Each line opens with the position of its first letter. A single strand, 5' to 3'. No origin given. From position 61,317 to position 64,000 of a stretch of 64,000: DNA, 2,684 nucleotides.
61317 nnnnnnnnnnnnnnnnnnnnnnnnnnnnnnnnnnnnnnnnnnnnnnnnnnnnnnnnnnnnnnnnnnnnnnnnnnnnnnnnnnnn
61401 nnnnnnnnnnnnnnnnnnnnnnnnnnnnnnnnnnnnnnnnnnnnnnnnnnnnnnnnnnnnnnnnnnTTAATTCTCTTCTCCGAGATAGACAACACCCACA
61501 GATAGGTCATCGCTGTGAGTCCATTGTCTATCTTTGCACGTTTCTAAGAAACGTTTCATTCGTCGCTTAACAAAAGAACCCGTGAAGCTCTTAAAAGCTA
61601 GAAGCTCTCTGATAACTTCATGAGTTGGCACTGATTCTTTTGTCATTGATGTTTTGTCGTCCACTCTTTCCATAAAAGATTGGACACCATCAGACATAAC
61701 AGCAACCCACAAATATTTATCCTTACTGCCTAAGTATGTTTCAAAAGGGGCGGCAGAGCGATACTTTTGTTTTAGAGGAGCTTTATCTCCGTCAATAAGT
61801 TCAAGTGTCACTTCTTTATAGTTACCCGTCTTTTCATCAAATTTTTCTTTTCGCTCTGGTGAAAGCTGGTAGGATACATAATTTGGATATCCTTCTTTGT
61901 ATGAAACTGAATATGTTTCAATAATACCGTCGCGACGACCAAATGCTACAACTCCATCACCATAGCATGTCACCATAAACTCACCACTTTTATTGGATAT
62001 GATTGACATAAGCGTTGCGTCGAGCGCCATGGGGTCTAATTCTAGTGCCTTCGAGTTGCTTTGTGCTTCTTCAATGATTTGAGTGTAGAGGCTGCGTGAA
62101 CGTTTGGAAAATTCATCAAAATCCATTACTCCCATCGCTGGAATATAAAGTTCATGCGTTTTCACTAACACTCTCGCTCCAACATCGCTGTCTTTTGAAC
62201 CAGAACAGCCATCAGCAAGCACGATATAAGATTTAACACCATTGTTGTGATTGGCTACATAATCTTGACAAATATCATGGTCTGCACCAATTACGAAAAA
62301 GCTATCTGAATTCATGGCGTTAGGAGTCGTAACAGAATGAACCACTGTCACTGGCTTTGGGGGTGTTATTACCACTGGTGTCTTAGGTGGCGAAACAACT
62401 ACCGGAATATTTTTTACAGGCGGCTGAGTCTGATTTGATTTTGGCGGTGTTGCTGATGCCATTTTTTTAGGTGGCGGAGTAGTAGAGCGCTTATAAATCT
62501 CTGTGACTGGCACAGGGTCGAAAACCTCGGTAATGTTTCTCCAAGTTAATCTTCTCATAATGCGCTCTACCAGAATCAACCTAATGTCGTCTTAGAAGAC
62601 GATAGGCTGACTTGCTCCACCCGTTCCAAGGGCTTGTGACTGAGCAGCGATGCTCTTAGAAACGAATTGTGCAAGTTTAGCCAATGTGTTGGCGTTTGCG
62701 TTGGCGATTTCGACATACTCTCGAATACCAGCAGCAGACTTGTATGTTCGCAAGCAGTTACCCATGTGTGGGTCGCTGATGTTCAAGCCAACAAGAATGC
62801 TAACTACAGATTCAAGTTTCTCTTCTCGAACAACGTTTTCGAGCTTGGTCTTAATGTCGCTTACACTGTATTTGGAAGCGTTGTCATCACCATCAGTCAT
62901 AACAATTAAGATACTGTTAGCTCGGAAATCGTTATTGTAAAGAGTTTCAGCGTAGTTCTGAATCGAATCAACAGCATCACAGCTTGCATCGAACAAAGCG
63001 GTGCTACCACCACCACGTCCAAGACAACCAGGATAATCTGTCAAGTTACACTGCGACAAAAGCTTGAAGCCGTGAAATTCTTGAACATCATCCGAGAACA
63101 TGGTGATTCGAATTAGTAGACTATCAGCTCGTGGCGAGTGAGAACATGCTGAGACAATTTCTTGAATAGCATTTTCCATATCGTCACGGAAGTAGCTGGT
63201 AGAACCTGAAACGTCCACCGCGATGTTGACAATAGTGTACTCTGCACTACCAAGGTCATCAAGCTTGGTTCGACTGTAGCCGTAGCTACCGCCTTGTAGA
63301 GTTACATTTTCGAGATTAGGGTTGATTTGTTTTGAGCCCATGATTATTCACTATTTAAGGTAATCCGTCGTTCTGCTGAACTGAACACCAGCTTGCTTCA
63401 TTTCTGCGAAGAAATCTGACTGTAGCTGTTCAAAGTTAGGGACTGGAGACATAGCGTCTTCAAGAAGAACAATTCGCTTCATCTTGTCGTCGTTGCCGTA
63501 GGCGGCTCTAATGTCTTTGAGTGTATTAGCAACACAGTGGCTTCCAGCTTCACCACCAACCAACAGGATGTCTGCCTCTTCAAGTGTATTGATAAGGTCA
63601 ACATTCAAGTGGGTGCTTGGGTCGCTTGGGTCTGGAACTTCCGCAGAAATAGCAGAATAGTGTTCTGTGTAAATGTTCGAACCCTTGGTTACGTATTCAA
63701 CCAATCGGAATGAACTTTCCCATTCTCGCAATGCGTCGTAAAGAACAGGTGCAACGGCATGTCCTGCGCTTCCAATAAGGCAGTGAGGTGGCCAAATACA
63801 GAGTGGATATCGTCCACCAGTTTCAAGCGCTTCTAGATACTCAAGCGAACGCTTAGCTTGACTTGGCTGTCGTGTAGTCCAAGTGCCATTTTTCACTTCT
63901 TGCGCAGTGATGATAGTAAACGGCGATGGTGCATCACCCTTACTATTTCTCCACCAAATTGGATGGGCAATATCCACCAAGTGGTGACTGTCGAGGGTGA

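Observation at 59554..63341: vWA + PP2C phosphatase + Ser/Thr kinase triad (TerY-P-like) carried by the phage, flanked by PncA and guanylate kinase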

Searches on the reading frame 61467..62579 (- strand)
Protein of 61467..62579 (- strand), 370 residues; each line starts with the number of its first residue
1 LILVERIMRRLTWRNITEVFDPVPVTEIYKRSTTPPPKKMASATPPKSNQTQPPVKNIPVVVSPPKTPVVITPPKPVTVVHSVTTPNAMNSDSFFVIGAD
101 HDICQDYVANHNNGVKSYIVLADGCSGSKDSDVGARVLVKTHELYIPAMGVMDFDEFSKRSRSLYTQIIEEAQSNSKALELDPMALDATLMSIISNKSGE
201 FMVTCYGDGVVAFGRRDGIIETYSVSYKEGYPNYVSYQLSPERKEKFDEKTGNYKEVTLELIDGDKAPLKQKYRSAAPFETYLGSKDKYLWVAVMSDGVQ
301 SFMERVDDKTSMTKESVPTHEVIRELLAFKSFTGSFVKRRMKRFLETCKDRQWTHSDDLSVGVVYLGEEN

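Call 3: search_protein_families(library=pfam, proteins=[window:61467-62579:-], max_evalue=1)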
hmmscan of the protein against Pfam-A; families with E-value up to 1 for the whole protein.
window:61467-62579:- (370 aa): 3 families
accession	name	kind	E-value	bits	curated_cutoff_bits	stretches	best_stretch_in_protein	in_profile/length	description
PF13672.11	PP2C_2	-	5.5e-15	55.9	24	1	103-322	11-194/209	Protein phosphatase 2C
PF01427.22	Peptidase_M15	-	0.015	15.6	27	1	140-179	124-163/199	D-ala-D-ala dipeptidase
PF02206.23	WSN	-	0.11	12.8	21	1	311-333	24-46/66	Domain of unknown function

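Call 4: search_protein_families(library=phrogs, proteins=[window:61467-62579:-], max_evalue=0.01)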
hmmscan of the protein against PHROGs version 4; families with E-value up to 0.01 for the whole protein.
window:61467-62579:- (370 aa): 0 families

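Call 6: search_protein_families(library=padloc, proteins=[window:61467-62579:-], max_evalue=0.01)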
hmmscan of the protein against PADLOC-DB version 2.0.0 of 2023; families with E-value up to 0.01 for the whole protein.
window:61467-62579:- (370 aa): 0 families

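Call 7: search_protein_families(library=ncbifam, proteins=[window:61467-62579:-], max_evalue=0.1)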
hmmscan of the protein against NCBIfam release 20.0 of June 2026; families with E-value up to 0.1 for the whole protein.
window:61467-62579:- (370 aa): 1 family
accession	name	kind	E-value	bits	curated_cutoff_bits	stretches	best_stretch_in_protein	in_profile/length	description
NF033484.1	Stp1_PP2C_phos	equivalog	0.012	15.2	230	1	98-178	5-87/232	Stp1/IreP family PP2C-type Ser/Thr phosphatase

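Call 11: search_dna_similar(query=window:61467-62579:-, collection=phages, mode=protein, max_rows=30, max_evalue=0.001)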
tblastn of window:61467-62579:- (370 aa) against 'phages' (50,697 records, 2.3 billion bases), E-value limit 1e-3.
Records with a match: 2; places in all: 2; records where one place covers at least 80% of the query: 0.
Best place of each record, by identity: <60% 2.
By first word of the organism name: uncultured 2.
By host as written in the record: - 2.
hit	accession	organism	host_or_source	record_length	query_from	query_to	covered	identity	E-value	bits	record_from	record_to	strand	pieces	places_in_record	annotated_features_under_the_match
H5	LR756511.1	uncultured phage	metagenomic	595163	89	365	75%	33.1%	7e-30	127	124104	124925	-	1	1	record has no annotation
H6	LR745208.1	uncultured phage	metagenomic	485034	87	367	76%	31.2%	9e-31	129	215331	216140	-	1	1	record has no annotation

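Call 20: search_protein_families(library=padloc, proteins=[window:61467-62579:-], max_evalue=10)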
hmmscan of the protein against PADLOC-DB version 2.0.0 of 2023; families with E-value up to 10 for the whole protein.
window:61467-62579:- (370 aa): 1 family
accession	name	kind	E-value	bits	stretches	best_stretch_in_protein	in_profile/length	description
PDLC02222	PP2C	-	0.016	12.6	1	116-229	29-138/242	-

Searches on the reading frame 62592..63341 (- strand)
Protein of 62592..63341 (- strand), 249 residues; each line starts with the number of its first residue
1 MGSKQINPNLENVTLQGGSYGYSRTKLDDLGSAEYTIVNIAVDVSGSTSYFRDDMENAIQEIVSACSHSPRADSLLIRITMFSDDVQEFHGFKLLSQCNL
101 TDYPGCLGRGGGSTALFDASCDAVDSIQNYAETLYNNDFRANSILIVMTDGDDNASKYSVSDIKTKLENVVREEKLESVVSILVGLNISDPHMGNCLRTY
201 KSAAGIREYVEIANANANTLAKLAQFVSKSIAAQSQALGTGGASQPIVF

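Call 3: search_protein_families(library=pfam, proteins=[window:62592-63341:-], max_evalue=1)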
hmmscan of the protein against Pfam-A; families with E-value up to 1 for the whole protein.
window:62592-63341:- (249 aa): 2 families
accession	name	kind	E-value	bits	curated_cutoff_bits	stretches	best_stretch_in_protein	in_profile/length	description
PF00092.34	VWA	-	4.1e-05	24.3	23.8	1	40-216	4-164/174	von Willebrand factor type A domain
PF25722.1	CMV_UL34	-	0.12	12.5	27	1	163-193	150-179/233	Cytomegalovirus transcriptional regulator UL34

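Call 4: search_protein_families(library=phrogs, proteins=[window:62592-63341:-], max_evalue=0.01)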
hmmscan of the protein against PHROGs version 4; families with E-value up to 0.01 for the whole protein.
window:62592-63341:- (249 aa): 2 families
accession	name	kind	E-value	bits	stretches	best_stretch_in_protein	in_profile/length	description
phrog_7371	-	unknown function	3.5e-10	40.9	1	36-188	7-142/204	-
phrog_26613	-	unknown function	3.9e-05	24.1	1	110-172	95-151/345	-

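Call 6: search_protein_families(library=padloc, proteins=[window:62592-63341:-], max_evalue=0.01)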
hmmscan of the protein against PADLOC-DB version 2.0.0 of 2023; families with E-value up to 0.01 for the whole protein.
window:62592-63341:- (249 aa): 0 families

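Call 7: search_protein_families(library=ncbifam, proteins=[window:62592-63341:-], max_evalue=0.1)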
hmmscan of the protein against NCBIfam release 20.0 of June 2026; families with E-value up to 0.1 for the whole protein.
window:62592-63341:- (249 aa): 0 families

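Call 20: search_protein_families(library=padloc, proteins=[window:62592-63341:-], max_evalue=10)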
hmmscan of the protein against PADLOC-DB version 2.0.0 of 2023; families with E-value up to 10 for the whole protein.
window:62592-63341:- (249 aa): 0 families

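Call 68: search_dna_similar(query=window:62592-63341:-, collection=plasmids, mode=protein, max_evalue=0.01, max_rows=15)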
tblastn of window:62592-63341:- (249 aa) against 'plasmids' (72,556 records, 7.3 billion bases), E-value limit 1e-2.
Records with a match: 6; places in all: 6; records where one place covers at least 80% of the query: 4.
Best place of each record, by identity: <60% 6.
By first word of the organism name: Variovorax 4; Halorientalis 1; Nonomuraea 1.
By predicted mobility (MOB-suite, as given by PLSDB): non-mobilizable 6.
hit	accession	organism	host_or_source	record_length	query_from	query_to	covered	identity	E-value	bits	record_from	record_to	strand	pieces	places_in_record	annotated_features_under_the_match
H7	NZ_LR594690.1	Variovorax sp. WDL1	linuron-contaminated soil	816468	2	249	100%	39.2%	1e-45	169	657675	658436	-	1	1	hypothetical protein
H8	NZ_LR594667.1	Variovorax sp. SRS16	linuron-contaminated soil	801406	20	249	92%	40.9%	2e-46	172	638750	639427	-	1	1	hypothetical protein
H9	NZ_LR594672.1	Variovorax sp. PBL-E5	linuron-contaminated soil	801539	20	249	92%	40.9%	2e-46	172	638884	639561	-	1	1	hypothetical protein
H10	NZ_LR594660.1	Variovorax sp. PBL-H6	linuron-contaminated soil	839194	20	249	92%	40.9%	2e-46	172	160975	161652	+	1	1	hypothetical protein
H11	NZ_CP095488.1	Halorientalis marina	cell culture,salt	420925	36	187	61%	27.1%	8e-4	48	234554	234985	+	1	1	vWA domain-containing protein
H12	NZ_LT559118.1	Nonomuraea gerenzanensis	-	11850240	40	174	54%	25.0%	1e-3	47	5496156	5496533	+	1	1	none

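Call 69: get_annotated_region(hit=H7, flank=9000)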
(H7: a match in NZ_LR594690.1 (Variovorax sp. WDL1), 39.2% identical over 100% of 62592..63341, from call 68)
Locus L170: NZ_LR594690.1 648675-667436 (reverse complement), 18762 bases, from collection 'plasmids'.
description: Variovorax sp. WDL1 plasmid 2
organism: Variovorax sp. WDL1 (NCBI taxid 207745)
taxonomy: Bacteria; Pseudomonadota; Betaproteobacteria; Burkholderiales; Comamonadaceae; Variovorax; Variovorax sp. WDL1
host: -; source: linuron-contaminated soil; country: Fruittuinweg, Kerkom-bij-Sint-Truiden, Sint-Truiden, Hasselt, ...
typing (MOB-suite, as given by PLSDB): non-mobilizable
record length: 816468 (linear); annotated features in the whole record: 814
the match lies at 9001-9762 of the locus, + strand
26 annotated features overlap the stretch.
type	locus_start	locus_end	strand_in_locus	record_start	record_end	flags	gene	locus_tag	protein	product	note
CDS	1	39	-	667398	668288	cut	-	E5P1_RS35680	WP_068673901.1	hypothetical protein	-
CDS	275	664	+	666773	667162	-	-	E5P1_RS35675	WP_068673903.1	hypothetical protein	-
CDS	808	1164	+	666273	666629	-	-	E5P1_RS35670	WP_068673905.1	hypothetical protein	-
CDS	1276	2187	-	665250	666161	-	-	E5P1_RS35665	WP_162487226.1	S49 family peptidase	GO:0006508 - proteolysis [Evidence IEA]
CDS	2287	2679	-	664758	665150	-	-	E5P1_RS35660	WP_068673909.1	hypothetical protein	-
CDS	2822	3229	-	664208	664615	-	-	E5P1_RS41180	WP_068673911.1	hypothetical protein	-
CDS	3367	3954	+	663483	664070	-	-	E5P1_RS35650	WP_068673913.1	ribonuclease HII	-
CDS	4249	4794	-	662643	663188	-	-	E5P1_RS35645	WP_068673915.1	alpha-ketoglutarate-dependent dioxygenase AlkB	-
CDS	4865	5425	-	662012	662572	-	-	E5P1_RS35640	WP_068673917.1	hypothetical protein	-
CDS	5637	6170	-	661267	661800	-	-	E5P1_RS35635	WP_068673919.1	macro domain-containing protein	-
CDS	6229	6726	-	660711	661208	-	-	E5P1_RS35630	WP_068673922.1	regulatory protein RecX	GO:0006282 - regulation of DNA repair [Evidence IEA]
CDS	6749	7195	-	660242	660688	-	-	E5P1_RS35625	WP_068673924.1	NUDIX hydrolase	-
CDS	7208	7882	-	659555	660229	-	-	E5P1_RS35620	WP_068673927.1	NUDIX domain-containing protein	-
CDS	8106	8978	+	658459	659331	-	-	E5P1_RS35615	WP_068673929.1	cysteine hydrolase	-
CDS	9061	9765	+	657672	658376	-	-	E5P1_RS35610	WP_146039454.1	hypothetical protein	-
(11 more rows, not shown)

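Call 70: find_homologous_proteins(query=window:62592-63341:-, max_evalue=0.001)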
Query window:62592-63341:- (249 aa): 1004 proteins with E <= 0.001 among 1999 candidates; the best 120 are listed.
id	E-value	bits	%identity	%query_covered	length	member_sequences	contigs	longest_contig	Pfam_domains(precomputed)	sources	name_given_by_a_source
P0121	6.5e-158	541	100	100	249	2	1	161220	-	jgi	jgi:hypothetical protein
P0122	7.6e-138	476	86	100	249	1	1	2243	PF00092.35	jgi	-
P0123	1.0e-137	475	86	100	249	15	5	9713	PF00092.35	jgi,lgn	-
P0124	3.1e-130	451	80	100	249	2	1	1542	PF00092.35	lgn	-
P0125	1.4e-121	422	75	100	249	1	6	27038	-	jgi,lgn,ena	-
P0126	1.7e-121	422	78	100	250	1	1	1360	PF00092.35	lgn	-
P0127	1.6e-119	416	75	100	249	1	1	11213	-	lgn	-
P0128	1.5e-113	396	70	100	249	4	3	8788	PF00092.35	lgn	-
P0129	2.7e-113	395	72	100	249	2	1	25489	-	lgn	-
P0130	9.2e-112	390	71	100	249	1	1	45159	PF00092.35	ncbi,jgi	jgi:uncharacterized protein YegL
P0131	1.8e-83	298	56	97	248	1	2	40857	PF00092.35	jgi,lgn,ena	-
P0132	4.9e-80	286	57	98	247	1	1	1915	-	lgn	-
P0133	1.3e-79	285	57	98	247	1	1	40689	-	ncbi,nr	ncbi:MAG TPA: vWA domain-containing protein [Pyrinomonadaceae bacterium]|nr:vWA domain-containing pr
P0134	3.6e-79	284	58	98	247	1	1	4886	-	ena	-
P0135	1.5e-78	282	56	98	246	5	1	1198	-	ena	-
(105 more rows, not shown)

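Call 71: find_encoding_contigs(protein=P0121, flank=10000, max_places=2)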
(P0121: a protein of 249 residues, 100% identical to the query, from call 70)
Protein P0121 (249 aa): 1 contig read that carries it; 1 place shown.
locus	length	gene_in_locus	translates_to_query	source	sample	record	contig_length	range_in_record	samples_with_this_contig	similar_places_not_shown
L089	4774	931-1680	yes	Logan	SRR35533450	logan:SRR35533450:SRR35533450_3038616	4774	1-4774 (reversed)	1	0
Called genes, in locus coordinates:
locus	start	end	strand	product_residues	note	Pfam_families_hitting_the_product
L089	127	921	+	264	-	-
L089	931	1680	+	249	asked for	-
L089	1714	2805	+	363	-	PF13672:PP2C_2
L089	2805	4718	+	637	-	PF00069:Pkinase (faint)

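Call 101: search_solved_structures(query=A3, max_evalue=0.01)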
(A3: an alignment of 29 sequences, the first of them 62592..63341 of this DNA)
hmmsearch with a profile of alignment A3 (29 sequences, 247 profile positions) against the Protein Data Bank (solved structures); distinct sequences matched with E-value up to 0.01: 0.

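Call 103: search_protein_families(library=pfam, proteins=[L170:9806-10429:+], max_evalue=0.001)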
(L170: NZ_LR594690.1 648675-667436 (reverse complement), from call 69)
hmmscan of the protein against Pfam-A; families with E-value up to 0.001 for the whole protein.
L170:9806-10429:+ (207 aa): 0 families

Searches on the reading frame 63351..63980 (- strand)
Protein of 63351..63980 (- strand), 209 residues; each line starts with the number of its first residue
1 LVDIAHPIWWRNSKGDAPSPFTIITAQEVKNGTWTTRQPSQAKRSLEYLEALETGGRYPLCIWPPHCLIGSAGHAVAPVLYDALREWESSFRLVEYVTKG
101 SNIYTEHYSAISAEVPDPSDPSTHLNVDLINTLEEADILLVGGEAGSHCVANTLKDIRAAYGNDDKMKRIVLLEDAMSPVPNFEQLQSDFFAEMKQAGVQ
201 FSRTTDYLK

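Call 3: search_protein_families(library=pfam, proteins=[window:63351-63980:-], max_evalue=1)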
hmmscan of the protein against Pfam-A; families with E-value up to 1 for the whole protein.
window:63351-63980:- (209 aa): 0 families

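Call 4: search_protein_families(library=phrogs, proteins=[window:63351-63980:-], max_evalue=0.01)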
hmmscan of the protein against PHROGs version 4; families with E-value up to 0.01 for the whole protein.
window:63351-63980:- (209 aa): 0 families

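Call 6: search_protein_families(library=padloc, proteins=[window:63351-63980:-], max_evalue=0.01)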
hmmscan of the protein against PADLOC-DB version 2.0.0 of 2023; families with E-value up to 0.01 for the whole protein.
window:63351-63980:- (209 aa): 0 families

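Call 7: search_protein_families(library=ncbifam, proteins=[window:63351-63980:-], max_evalue=0.1)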
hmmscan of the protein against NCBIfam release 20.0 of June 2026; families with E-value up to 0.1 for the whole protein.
window:63351-63980:- (209 aa): 1 family
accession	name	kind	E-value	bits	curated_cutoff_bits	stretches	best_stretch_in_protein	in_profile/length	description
NF008623.0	PRK11609.1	equivalog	0.016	15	174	1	58-202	78-203/213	bifunctional nicotinamidase/pyrazinamidase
